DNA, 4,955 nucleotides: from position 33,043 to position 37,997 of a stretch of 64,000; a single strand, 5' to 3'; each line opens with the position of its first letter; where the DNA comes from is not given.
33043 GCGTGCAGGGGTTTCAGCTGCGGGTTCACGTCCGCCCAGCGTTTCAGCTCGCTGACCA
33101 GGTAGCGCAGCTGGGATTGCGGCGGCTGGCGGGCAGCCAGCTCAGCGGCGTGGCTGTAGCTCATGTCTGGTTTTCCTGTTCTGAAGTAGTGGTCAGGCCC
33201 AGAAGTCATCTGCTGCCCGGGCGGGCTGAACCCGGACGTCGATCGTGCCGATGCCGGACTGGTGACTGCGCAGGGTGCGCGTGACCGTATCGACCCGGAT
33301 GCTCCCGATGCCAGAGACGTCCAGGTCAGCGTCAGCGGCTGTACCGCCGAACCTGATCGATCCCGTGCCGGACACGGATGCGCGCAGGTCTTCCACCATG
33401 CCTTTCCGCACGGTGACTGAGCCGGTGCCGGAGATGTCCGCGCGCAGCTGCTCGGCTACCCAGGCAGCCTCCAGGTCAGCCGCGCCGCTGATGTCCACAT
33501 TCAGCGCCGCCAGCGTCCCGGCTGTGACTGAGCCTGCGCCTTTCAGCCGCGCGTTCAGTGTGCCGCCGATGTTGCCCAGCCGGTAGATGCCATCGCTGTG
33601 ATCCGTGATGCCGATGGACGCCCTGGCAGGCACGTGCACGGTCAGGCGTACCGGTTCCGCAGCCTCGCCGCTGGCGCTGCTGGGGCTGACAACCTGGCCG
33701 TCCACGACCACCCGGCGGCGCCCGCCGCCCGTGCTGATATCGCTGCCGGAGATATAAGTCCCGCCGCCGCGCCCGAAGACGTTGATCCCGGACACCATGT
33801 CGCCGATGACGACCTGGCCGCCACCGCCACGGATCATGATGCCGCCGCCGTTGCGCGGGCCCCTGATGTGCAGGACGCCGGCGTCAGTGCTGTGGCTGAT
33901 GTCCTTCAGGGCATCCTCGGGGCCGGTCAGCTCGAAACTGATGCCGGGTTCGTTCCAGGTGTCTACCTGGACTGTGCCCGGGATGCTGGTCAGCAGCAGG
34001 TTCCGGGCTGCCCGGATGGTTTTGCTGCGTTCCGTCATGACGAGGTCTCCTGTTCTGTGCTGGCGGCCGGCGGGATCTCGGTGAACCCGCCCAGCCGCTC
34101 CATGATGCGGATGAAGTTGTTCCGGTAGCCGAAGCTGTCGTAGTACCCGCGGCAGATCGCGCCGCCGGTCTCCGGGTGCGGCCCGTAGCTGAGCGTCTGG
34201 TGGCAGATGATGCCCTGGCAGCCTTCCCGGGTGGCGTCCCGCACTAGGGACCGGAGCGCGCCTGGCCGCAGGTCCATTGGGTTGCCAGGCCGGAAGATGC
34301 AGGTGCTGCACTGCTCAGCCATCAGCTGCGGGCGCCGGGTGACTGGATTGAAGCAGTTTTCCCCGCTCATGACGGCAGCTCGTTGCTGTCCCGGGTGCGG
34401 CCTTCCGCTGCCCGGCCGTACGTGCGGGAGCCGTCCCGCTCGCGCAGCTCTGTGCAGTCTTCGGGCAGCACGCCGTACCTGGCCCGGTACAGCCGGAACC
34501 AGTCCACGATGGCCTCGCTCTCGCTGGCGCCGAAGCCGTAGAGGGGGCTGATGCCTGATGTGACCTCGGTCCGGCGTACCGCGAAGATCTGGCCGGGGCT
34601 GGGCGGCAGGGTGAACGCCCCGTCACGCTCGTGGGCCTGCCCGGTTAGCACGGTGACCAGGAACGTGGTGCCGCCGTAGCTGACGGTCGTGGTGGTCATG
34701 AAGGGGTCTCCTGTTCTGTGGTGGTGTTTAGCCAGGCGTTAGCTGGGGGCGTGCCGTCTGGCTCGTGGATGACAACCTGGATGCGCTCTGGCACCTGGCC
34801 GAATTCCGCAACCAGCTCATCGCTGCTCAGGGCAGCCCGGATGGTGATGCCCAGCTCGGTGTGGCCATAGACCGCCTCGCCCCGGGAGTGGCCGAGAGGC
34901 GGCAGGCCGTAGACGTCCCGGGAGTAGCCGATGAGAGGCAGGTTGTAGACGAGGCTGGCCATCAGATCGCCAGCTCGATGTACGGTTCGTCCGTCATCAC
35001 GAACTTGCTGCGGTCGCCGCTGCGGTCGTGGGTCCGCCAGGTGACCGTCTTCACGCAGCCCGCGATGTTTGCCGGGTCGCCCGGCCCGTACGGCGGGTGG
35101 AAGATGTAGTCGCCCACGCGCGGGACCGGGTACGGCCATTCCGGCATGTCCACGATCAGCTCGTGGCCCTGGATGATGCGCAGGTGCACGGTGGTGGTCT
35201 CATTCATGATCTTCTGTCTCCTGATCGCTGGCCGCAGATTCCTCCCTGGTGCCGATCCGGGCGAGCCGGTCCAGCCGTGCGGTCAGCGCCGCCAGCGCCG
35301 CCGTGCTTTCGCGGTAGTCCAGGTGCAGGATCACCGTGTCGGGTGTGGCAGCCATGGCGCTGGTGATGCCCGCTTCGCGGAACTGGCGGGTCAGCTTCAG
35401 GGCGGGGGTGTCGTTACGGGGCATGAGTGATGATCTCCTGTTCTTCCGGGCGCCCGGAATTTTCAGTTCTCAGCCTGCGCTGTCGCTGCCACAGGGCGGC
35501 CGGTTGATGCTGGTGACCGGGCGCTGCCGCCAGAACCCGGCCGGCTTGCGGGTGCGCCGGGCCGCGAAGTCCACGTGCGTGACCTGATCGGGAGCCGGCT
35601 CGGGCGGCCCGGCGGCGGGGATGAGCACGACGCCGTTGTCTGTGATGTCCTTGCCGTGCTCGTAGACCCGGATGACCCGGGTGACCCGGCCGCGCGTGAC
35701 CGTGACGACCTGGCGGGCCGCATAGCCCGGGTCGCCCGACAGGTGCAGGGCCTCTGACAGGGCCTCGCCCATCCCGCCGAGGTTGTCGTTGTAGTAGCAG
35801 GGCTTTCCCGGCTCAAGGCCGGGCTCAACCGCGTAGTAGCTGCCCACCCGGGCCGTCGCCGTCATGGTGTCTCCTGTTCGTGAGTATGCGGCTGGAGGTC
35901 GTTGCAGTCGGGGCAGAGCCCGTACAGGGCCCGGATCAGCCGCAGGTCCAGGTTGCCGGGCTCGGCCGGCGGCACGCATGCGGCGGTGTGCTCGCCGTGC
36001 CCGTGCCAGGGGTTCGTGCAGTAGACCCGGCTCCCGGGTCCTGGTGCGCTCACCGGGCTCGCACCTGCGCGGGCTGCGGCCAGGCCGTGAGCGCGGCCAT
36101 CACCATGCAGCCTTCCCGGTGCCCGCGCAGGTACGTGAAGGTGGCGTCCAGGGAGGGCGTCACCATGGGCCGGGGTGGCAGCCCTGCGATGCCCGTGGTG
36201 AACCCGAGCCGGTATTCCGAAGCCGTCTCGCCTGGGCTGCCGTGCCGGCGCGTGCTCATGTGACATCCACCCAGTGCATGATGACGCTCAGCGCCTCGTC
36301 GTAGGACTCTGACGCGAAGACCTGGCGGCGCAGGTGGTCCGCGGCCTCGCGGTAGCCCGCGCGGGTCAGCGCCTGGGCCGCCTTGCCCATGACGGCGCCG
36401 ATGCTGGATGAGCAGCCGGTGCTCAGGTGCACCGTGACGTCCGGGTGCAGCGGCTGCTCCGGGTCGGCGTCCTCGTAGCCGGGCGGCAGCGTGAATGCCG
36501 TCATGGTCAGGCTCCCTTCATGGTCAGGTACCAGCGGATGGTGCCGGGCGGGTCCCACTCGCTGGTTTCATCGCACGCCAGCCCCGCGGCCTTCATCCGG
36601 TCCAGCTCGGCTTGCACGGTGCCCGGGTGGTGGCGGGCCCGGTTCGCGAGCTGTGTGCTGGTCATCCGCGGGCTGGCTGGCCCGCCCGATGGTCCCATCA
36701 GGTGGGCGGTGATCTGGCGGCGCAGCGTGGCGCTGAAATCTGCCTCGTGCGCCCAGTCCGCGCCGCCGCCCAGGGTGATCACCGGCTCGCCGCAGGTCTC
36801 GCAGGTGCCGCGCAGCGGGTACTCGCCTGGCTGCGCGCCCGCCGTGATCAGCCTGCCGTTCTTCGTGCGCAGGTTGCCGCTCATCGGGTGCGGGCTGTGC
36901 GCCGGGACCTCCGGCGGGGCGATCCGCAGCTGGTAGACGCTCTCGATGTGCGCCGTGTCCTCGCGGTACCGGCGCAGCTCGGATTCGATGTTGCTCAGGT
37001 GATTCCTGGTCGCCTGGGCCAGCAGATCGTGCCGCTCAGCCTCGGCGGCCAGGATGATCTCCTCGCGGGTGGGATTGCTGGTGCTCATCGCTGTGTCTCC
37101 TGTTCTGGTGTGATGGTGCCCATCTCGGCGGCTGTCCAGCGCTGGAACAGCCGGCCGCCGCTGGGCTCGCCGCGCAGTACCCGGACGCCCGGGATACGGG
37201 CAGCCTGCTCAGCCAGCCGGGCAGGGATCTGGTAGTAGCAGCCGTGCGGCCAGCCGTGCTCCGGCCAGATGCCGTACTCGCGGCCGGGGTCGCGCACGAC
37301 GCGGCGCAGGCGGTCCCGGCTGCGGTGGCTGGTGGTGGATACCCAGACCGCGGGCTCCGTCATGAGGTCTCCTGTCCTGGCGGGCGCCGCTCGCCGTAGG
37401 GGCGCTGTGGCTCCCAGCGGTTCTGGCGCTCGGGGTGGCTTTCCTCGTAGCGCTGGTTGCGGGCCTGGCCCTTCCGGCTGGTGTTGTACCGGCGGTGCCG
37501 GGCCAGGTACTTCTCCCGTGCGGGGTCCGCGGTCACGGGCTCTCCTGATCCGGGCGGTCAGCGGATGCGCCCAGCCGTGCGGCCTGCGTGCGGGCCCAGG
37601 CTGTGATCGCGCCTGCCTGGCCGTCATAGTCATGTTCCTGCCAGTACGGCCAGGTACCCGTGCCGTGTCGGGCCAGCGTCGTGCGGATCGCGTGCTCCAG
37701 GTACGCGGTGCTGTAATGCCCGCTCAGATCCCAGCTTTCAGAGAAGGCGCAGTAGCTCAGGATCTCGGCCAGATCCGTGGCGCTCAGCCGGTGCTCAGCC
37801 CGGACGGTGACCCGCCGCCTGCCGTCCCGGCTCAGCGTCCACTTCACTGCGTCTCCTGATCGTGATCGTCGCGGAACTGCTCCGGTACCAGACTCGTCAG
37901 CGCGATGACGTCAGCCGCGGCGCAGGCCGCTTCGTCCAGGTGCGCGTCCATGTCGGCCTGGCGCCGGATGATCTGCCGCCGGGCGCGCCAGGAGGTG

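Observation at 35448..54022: Family of about 20 copies of a 16-bp GC-rich palindrome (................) punctuating the minus-strand small-gene block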

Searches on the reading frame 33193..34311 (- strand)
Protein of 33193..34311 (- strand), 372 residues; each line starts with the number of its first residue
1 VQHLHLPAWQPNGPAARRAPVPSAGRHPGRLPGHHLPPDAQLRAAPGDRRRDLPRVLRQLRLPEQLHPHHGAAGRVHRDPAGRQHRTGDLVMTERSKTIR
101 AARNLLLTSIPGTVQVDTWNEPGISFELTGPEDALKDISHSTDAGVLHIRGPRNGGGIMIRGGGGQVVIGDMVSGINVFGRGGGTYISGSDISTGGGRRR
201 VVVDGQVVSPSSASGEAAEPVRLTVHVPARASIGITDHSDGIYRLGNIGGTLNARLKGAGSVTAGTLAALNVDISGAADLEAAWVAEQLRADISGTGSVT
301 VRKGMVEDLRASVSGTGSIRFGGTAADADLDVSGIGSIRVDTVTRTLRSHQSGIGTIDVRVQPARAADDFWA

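Call 8: search_protein_families(library=pfam, proteins=[window:33193-34311:-], max_evalue=0.01)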
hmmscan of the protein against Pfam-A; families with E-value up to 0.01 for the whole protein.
window:33193-34311:- (372 aa): 1 family
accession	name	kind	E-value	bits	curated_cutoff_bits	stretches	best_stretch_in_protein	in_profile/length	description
PF10988.14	DUF2807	-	8.3e-10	39.1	24.2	2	127-301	24-177/181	Putative auto-transporter adhesin, head GIN domain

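Call 9: search_protein_families(library=phrogs, proteins=[window:33193-34311:-], max_evalue=0.001)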
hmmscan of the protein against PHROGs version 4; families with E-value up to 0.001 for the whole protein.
window:33193-34311:- (372 aa): 0 families

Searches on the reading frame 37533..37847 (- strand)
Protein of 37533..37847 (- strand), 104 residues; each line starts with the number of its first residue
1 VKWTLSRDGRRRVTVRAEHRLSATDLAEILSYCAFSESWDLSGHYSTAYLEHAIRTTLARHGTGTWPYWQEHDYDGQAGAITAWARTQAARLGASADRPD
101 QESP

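Call 55: search_protein_families(library=pfam, proteins=[window:37533-37847:-], max_evalue=0.01)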
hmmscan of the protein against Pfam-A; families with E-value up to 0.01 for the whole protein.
window:37533-37847:- (104 aa): 1 family
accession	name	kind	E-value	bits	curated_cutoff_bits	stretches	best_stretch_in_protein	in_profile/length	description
PF19679.4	DUF6181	-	0.0018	18.7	25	1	6-63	23-77/134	Family of unknown function (DUF6181)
